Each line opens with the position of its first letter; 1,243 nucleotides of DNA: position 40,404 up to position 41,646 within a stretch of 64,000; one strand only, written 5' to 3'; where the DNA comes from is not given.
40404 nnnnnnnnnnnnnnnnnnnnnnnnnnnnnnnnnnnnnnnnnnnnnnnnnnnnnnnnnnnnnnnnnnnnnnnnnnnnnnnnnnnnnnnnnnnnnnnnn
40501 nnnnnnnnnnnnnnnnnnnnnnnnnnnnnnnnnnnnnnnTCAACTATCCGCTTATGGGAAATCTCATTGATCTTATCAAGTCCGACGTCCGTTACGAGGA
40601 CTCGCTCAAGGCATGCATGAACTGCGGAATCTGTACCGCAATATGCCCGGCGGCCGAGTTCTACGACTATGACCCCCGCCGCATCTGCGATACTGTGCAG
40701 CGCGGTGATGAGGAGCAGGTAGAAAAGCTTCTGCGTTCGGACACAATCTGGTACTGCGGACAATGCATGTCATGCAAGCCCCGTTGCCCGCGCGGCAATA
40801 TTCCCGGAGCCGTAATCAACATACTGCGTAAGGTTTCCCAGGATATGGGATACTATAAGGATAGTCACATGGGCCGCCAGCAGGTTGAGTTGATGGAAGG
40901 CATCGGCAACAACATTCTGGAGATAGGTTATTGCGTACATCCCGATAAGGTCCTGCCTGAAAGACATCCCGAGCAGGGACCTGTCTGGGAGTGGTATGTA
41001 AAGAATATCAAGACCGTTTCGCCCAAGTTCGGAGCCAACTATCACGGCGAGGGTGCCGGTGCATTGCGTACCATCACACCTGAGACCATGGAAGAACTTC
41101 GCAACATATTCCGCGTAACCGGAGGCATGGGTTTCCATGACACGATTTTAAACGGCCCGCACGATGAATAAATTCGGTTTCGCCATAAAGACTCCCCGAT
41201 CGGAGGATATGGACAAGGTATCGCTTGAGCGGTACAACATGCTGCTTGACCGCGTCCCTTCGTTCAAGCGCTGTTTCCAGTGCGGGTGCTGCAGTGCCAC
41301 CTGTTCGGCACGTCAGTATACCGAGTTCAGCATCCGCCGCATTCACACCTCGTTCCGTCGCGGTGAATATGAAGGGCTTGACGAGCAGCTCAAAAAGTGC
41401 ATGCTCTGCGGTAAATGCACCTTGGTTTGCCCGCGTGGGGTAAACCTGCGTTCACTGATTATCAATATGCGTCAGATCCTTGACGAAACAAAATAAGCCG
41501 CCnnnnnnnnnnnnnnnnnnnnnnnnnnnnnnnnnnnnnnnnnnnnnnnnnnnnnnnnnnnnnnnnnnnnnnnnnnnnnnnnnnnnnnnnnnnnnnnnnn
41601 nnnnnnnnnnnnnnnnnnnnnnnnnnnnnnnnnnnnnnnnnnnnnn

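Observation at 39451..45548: Six-gene operon for a membrane-anchored heterodisulfide-reductase-like complex with a VOC-fold first gene, in a Bacteroidales-type genome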

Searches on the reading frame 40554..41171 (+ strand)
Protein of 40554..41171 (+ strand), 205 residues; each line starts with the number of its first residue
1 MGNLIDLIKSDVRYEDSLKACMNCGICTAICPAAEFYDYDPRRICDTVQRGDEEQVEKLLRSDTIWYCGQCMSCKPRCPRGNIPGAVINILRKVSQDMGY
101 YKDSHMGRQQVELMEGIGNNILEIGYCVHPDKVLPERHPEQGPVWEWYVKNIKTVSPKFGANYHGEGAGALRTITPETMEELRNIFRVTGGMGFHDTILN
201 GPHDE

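Call 3: search_protein_families(library=pfam, proteins=[window:40554-41171:+], max_evalue=0.01)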
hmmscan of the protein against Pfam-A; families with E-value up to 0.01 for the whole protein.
window:40554-41171:+ (205 aa): 9 families
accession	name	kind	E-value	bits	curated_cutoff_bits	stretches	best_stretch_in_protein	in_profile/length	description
PF13183.11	Fer4_8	-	3.6e-09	37.5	27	1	18-81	2-67/68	4Fe-4S dicluster domain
PF13484.11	Fer4_16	-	1.2e-07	32.8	30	1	68-128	2-60/66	4Fe-4S double cluster binding domain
PF13237.11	Fer4_10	-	2.4e-07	31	25.5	1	17-79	5-53/53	4Fe-4S dicluster domain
PF13534.11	Fer4_17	-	6.2e-07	30.3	22.2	1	20-81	1-59/61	4Fe-4S dicluster domain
PF13187.11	Fer4_9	-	1.2e-06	28.9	27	1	20-81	1-50/52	4Fe-4S dicluster domain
PF12838.12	Fer4_7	-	0.0022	18.9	27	1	21-81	2-51/52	4Fe-4S dicluster domain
PF12797.12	Fer4_2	-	0.0041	17.4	24.5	1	18-33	7-22/22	4Fe-4S binding domain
PF12800.12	Fer4_4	-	0.0078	16.9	24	1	20-33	3-16/17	4Fe-4S binding domain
PF00037.32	Fer4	-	0.0081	16.4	21.1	0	20-33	7-20/24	4Fe-4S binding domain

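Call 4: search_protein_families(library=ncbifam, proteins=[window:40554-41171:+], max_evalue=0.01)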
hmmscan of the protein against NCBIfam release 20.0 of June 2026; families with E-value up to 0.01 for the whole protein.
window:40554-41171:+ (205 aa): 21 families
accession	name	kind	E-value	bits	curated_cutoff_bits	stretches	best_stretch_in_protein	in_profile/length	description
NF041779.1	hetero_SS_HdrC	equivalog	1.9e-25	89.5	350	1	3-160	13-162/198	ferredoxin:CoB-CoM heterodisulfide reductase subunit HdrC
NF041890.1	hdrC_Methbact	equivalog_domain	4.8e-23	81.7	270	1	8-158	16-158/192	ferredoxin:CoB-CoM heterodisulfide reductase subunit HdrC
TIGR03290.1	CoB_CoM_SS_C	equivalog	2.1e-17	63.5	160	1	18-108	1-88/144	CoB--CoM heterodisulfide reductase subunit C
NF038018.1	qmoC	equivalog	8.2e-13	48.5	300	1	16-95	15-91/360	quinone-interacting membrane-bound oxidoreductase complex subunit QmoC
NF004898.0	PRK06259.1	equivalog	4.4e-09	35.5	385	1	11-107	126-228/488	fumarate reductase (CoM/CoB) subunit TfrB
TIGR00384.1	dhsB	subfamily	3.9e-06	26.5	88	1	11-90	132-220/222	succinate dehydrogenase and fumarate reductase iron-sulfur protein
NF009226.0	PRK12576.1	equivalog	4.2e-06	26.3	344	1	20-121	155-261/317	succinate dehydrogenase/fumarate reductase iron-sulfur subunit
NF008369.0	PRK11168.1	equivalog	7.1e-06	25.1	278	1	14-90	6-82/401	anaerobic glycerol-3-phosphate dehydrogenase subunit C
NF004616.0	PRK05950.1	subfamily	2.5e-05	23.5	228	1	15-93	143-231/238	succinate dehydrogenase iron-sulfur subunit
NF008434.0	PRK11274.1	equivalog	4.6e-05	22.5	333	1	15-97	19-104/409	glycolate oxidase subunit GlcF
TIGR00314.1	cdhA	equivalog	5.8e-05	21.1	781.3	1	16-103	396-471/784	CO dehydrogenase/acetyl-CoA synthase complex subunit alpha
NF038196.1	ferrodoxin_EFR1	subfamily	0.0011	19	75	0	17-34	183-199/242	EFR1 family ferrodoxin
TIGR02512.1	FeFe_hydrog_A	subfamily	0.0015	17.5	405.95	1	19-84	7-68/375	[FeFe] hydrogenase, group A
NF009051.0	PRK12385.1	equivalog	0.0016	17.9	333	1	17-94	145-230/244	succinate dehydrogenase/fumarate reductase iron-sulfur subunit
NF004538.0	PRK05888.1-4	equivalog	0.0033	17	135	1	12-83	54-117/162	NADH-quinone oxidoreductase subunit NuoI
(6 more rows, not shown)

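Call 73: search_solved_structures(query=window:40554-41171:+, max_evalue=0.001, show_alignments=0)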
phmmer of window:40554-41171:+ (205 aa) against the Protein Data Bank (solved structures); distinct sequences matched with E-value up to 0.001: 8.
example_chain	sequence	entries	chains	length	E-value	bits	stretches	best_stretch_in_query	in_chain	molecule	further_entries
8rvv_C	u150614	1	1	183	6.4e-12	48.6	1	15-111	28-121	H(2):CoB-CoM heterodisulfide,ferredoxin reductase subunit C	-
8rvu_c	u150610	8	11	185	6.6e-12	48.5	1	15-111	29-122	H(2):CoB-CoM heterodisulfide,ferredoxin reductase subunit C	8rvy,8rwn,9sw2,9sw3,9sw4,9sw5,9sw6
5odc_C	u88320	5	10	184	1.9e-11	47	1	16-106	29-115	Heterodisulfide reductase, subunit C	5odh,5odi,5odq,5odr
9sfi_E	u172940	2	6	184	4.4e-10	42.6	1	16-105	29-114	H(2)/formate:CoB-CoM heterodisulfide,ferredoxin reductase subunit C2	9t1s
7bkb_C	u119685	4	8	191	1.7e-08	37.3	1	19-103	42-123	CoB--CoM heterodisulfide reductase subunit C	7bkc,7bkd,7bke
9nez_B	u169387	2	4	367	0.00062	22.5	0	5-40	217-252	Sulfhydrogenase 1 subunit beta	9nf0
6lum_B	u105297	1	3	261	0.00062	22.4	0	12-82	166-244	Succinate dehydrogenase subunit B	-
8rja_F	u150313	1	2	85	0.00081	22.1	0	19-42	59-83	NAD(P)H-quinone oxidoreductase subunit I, chloroplastic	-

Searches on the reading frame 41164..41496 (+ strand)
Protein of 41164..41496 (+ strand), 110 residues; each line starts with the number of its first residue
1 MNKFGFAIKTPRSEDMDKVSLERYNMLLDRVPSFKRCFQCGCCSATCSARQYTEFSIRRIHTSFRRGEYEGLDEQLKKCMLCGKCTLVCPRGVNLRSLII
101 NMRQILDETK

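Call 3: search_protein_families(library=pfam, proteins=[window:41164-41496:+], max_evalue=0.01)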
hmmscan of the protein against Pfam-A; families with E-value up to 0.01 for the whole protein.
window:41164-41496:+ (110 aa): 11 families
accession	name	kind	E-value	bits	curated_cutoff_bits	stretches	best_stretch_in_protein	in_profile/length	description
PF13183.11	Fer4_8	-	1.9e-09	38.3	27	1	34-93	2-68/68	4Fe-4S dicluster domain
PF13534.11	Fer4_17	-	1.8e-07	32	22.2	1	36-94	1-61/61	4Fe-4S dicluster domain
PF13237.11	Fer4_10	-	1.7e-06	28.3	25.5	1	75-92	5-24/53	4Fe-4S dicluster domain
PF13187.11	Fer4_9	-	2.6e-06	27.8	27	1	36-92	1-50/52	4Fe-4S dicluster domain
PF12838.12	Fer4_7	-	1.7e-05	25.6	27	1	36-93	1-52/52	4Fe-4S dicluster domain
PF25160.1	LdpA_Fe-S-bd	-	0.00033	20.8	27.6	0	75-92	24-41/49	LdpA Fe-S cluster-binding domain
PF12797.12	Fer4_2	-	0.00058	20.1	24.5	1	77-90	8-21/22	4Fe-4S binding domain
PF00037.32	Fer4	-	0.00095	19.3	21.1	1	78-92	7-21/24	4Fe-4S binding domain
PF12800.12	Fer4_4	-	0.002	18.8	24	0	77-92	2-17/17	4Fe-4S binding domain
PF17179.9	Fer4_22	-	0.0032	18.7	27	0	78-91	1-14/95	4Fe-4S dicluster domain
PF12837.12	Fer4_6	-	0.0093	16.3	25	1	78-93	8-23/24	4Fe-4S binding domain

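Call 4: search_protein_families(library=ncbifam, proteins=[window:41164-41496:+], max_evalue=0.01)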
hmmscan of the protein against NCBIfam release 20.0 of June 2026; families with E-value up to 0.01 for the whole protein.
window:41164-41496:+ (110 aa): 37 families (the best 25 are shown)
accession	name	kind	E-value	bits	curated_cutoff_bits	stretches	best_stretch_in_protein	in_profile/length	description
NF041779.1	hetero_SS_HdrC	equivalog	2.6e-10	40.1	350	1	34-105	30-102/198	ferredoxin:CoB-CoM heterodisulfide reductase subunit HdrC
TIGR03290.1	CoB_CoM_SS_C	equivalog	8.5e-10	38.8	160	1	35-105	2-74/144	CoB--CoM heterodisulfide reductase subunit C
TIGR00314.1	cdhA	equivalog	4.4e-08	31.4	781.3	1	31-101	395-461/784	CO dehydrogenase/acetyl-CoA synthase complex subunit alpha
NF041890.1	hdrC_Methbact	equivalog_domain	5.9e-07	29.3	270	1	35-96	29-91/192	ferredoxin:CoB-CoM heterodisulfide reductase subunit HdrC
NF038018.1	qmoC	equivalog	7.5e-07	28.9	300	1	33-105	16-90/360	quinone-interacting membrane-bound oxidoreductase complex subunit QmoC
NF040762.1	Hydr_FeFe_Clost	exception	8.6e-07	27.9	900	1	26-92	139-202/572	ferredoxin hydrogenase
NF004898.0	PRK06259.1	equivalog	9.2e-07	27.8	385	1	23-97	122-206/488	fumarate reductase (CoM/CoB) subunit TfrB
NF008369.0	PRK11168.1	equivalog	1.2e-06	27.7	278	1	33-105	9-86/401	anaerobic glycerol-3-phosphate dehydrogenase subunit C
NF045663.1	diclust_near_Sec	equivalog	3.1e-06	25.6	530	1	35-109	304-385/759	pyridine nucleotide-disulfide oxidoreductase/dicluster-binding protein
TIGR02512.1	FeFe_hydrog_A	subfamily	3.8e-06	26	405.95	1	35-92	7-65/375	[FeFe] hydrogenase, group A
TIGR01971.1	NuoI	subfamily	4.8e-06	26.2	113.05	1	23-91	30-95/121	NADH-quinone oxidoreductase, chain I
NF042909.1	FMH_DH_FwdF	exception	6.4e-06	25.5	375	1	35-92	15-70/336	tungsten-dependent formylmethanofuran dehydrogenase subunit FwdF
NF040763.1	FeFe_hydrog_A6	exception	1e-05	24.1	765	1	33-92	143-203/571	NADH-dependent [FeFe] hydrogenase, group A6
NF004538.0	PRK05888.1-4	equivalog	2.3e-05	24.1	135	1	35-94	61-117/162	NADH-quinone oxidoreductase subunit NuoI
NF040864.1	HgcB_ferredoxin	equivalog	2.4e-05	24.1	99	1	72-93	9-30/93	mercury methylation ferredoxin HgcB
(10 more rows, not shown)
